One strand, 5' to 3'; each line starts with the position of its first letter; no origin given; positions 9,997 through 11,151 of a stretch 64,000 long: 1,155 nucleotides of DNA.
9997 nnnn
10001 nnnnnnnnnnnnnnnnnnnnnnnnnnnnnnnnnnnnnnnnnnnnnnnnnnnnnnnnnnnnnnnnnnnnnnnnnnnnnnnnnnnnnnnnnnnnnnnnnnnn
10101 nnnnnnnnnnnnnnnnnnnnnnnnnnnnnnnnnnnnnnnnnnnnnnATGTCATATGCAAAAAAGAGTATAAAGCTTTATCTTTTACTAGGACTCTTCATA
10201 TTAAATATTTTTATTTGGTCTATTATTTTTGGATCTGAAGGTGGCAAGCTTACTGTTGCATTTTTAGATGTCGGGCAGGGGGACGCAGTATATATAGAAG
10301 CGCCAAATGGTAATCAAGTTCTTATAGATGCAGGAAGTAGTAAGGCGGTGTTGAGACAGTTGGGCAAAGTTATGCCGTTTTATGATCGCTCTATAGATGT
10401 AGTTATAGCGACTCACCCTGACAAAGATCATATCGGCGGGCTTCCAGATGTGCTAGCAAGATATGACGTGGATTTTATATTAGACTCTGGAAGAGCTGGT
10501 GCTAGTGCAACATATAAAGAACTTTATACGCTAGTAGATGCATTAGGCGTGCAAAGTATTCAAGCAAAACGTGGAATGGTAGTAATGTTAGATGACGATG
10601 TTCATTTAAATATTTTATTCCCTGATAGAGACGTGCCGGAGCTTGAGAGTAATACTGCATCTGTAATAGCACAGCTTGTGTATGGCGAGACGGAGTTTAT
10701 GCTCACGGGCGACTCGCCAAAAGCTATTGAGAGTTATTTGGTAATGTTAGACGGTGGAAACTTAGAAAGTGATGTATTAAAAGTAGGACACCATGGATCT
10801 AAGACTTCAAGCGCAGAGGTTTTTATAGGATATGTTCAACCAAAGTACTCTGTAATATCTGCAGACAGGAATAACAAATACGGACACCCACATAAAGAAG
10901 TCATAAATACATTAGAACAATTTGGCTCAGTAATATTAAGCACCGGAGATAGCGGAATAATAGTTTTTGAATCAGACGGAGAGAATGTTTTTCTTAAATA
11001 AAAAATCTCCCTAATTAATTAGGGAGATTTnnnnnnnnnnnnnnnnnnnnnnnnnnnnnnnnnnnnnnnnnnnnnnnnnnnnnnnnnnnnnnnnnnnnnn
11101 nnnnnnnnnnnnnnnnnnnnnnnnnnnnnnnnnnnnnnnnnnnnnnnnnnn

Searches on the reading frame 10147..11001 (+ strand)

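Call 40: search_protein_families(library=pfam, proteins=[window:10147-11001:+], max_evalue=0.01)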
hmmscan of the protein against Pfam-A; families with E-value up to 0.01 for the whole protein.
window:10147-11001:+ (284 aa): 4 families
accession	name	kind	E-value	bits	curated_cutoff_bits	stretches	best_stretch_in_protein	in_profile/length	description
PF00753.33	Lactamase_B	-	5.9e-13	49.6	22.7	1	41-238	2-193/196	Metallo-beta-lactamase superfamily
PF12706.13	Lactamase_B_2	-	1.2e-05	25.5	27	1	57-111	2-61/200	Beta-lactamase superfamily domain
PF25281.1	MBL_MAP1B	-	0.00051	19.6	37.6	1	40-109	26-91/279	MAP1B MBL-like domain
PF16661.11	Lactamase_B_6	-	0.0053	16.6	27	1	56-108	7-61/193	Metallo-beta-lactamase superfamily domain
